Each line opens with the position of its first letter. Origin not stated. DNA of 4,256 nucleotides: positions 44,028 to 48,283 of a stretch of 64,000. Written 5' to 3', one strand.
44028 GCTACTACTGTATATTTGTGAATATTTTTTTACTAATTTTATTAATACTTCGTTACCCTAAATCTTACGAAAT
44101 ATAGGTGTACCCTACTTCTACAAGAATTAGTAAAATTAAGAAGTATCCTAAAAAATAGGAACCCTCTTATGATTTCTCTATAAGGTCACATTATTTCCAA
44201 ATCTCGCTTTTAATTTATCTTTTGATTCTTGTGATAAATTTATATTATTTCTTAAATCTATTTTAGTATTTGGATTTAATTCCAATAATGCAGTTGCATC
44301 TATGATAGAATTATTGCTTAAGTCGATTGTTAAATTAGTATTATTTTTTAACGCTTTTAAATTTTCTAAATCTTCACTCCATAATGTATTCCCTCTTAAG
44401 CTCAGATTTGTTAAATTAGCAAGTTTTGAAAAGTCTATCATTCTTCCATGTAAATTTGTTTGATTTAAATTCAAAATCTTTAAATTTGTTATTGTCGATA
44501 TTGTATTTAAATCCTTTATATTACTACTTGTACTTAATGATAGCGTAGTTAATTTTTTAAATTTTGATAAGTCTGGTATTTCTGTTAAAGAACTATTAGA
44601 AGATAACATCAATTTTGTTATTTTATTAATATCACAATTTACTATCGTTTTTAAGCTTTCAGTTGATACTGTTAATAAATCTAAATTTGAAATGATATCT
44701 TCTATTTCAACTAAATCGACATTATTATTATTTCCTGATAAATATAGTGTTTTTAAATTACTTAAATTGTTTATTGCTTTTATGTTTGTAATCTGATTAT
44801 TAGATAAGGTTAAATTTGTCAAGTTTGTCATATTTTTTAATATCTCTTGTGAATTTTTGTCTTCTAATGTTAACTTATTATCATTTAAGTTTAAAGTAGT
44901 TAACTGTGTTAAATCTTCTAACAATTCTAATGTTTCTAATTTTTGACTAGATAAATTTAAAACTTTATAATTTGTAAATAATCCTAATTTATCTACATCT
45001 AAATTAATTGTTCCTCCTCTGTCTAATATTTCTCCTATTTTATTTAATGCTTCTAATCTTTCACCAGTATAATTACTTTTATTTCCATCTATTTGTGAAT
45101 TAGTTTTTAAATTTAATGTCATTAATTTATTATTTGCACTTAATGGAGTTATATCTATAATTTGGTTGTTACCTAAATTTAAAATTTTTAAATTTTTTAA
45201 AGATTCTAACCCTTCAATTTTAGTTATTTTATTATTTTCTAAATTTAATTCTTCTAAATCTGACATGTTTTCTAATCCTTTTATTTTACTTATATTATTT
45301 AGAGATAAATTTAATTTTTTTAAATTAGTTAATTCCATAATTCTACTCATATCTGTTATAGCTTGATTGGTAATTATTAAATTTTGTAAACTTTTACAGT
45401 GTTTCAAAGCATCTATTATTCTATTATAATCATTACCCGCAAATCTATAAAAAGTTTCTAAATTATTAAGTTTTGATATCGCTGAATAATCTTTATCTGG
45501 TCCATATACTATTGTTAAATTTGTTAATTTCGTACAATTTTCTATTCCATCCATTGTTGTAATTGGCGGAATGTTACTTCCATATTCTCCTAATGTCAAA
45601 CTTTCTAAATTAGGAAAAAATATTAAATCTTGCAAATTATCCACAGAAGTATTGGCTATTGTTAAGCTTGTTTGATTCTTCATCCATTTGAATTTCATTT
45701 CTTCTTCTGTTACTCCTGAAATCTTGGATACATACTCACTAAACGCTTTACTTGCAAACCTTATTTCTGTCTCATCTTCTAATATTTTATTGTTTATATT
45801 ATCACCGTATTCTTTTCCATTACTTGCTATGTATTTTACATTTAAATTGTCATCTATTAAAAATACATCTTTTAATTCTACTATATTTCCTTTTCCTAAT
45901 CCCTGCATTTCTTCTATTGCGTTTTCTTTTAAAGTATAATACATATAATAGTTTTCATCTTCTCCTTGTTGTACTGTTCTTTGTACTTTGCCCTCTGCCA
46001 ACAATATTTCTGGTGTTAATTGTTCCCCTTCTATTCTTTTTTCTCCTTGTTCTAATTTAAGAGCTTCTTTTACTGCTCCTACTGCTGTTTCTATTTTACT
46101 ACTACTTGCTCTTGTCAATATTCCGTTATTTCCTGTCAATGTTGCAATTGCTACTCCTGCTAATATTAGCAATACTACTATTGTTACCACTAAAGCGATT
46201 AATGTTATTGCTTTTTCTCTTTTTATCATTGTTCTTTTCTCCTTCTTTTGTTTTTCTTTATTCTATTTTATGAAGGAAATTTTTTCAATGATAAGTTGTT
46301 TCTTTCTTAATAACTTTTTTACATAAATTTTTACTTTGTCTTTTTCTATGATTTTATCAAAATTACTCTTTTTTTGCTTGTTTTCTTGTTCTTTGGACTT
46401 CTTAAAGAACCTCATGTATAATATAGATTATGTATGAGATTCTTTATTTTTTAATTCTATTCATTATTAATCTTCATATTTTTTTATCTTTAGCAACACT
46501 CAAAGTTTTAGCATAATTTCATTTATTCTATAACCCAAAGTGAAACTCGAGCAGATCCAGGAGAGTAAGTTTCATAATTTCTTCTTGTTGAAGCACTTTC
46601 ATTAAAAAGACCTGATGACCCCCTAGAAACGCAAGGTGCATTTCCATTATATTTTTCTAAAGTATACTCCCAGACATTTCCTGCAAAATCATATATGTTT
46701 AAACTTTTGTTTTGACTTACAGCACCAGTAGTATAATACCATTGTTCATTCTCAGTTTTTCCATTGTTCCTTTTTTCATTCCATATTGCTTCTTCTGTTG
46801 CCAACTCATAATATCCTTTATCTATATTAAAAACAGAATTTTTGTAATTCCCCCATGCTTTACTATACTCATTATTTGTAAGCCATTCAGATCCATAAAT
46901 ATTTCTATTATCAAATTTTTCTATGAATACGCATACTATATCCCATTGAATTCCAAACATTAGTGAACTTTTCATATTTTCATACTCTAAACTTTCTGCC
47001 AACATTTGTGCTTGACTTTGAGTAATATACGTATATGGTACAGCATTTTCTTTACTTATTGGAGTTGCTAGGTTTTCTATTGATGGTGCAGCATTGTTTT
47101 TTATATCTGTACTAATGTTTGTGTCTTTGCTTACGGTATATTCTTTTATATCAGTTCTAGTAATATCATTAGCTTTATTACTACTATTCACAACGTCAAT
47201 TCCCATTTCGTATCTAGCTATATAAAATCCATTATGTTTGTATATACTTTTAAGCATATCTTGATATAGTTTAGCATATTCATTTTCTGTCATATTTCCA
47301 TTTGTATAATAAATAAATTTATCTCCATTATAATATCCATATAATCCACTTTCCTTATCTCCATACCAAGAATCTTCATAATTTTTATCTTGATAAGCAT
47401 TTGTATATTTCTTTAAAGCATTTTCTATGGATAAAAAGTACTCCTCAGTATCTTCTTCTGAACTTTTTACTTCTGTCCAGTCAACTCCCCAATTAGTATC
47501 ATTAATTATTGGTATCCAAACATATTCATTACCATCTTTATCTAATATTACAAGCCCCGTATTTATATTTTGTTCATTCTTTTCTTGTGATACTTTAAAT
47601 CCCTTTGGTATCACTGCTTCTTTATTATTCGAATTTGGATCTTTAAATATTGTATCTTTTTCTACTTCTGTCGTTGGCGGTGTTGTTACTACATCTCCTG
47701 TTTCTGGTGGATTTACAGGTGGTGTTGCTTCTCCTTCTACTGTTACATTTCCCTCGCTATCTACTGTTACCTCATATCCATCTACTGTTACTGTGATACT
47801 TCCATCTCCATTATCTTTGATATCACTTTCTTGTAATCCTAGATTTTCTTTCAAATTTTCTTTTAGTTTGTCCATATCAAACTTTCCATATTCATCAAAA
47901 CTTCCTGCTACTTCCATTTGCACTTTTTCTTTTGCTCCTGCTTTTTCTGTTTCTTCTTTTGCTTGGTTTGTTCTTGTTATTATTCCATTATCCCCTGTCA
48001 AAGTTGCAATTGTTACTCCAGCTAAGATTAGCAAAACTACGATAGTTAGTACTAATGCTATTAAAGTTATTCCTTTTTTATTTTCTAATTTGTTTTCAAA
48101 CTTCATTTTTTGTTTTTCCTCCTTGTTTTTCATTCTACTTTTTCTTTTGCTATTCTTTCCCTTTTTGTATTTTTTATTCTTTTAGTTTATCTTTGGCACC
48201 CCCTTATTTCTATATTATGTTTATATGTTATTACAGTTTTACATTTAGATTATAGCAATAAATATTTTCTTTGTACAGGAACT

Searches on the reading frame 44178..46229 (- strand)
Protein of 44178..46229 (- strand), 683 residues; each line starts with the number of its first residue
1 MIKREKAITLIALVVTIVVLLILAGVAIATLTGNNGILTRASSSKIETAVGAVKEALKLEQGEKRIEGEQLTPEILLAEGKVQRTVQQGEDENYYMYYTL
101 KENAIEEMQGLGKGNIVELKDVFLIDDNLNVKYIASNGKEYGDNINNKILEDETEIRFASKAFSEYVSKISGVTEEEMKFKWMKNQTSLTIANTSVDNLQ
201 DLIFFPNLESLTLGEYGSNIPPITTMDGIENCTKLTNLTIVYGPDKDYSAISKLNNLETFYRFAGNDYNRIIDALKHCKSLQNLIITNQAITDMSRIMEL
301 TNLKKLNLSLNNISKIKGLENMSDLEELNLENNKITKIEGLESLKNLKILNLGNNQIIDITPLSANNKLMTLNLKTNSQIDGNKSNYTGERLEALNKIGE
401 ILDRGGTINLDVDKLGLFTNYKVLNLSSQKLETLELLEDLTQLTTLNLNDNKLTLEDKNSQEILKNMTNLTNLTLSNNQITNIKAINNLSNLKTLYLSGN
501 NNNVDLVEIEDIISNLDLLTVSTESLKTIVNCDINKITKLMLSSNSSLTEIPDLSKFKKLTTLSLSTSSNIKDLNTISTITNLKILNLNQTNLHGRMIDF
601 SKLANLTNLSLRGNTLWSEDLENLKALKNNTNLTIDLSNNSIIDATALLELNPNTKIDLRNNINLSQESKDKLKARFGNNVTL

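Call 78: search_protein_families(library=pfam, proteins=[window:44178-46229:-], max_evalue=0.00001)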
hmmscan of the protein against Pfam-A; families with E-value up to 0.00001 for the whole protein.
window:44178-46229:- (683 aa): 4 families
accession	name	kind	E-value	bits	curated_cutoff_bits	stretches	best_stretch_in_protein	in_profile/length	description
PF12799.13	LRR_4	-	3e-29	100.8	27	2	301-342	1-43/44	Leucine Rich repeats (2 copies)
PF13855.12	LRR_8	-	3.4e-15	56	27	1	301-357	1-61/61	Leucine rich repeat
PF23952.1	LRR_EndoS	-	6.7e-08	33.2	27.9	0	533-640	20-116/116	Endo-beta-N-acetylglucosaminidase EndoS LRR domain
PF23598.1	LRR_14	-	4.6e-06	26.1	40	0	275-353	66-147/353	Leucine-rich repeat region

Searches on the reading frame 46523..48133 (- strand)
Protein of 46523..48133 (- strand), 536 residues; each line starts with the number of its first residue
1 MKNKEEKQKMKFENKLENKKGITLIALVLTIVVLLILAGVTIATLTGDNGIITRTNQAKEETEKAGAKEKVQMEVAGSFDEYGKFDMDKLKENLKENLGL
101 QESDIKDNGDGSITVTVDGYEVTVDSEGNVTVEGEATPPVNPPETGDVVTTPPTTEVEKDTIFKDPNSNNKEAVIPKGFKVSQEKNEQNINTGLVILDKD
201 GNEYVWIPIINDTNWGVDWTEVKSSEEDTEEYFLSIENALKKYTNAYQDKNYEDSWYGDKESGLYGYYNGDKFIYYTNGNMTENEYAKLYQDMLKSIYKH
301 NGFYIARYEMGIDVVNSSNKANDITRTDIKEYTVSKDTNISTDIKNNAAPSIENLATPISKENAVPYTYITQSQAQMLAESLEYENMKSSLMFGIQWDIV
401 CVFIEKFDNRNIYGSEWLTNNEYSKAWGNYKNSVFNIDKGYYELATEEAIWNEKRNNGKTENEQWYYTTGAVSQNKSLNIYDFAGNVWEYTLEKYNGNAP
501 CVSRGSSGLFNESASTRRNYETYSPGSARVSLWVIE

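Call 78: search_protein_families(library=pfam, proteins=[window:46523-48133:-], max_evalue=0.00001)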
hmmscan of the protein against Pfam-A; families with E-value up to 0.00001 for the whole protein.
window:46523-48133:- (536 aa): 0 families

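Call 79: search_protein_families(library=pfam, proteins=[window:46523-48133:-], max_evalue=0.001)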
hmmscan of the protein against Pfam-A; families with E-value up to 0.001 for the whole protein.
window:46523-48133:- (536 aa): 2 families
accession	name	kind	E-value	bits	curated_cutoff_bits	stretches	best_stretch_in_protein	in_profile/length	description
PF03781.23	FGE-sulfatase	-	2.4e-05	24.5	23.3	1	351-501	77-200/255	Sulfatase-modifying factor enzyme 1-like domain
PF18545.6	HalOD1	-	0.00061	20.3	26.3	0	104-133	44-73/74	Halobacterial output domain 1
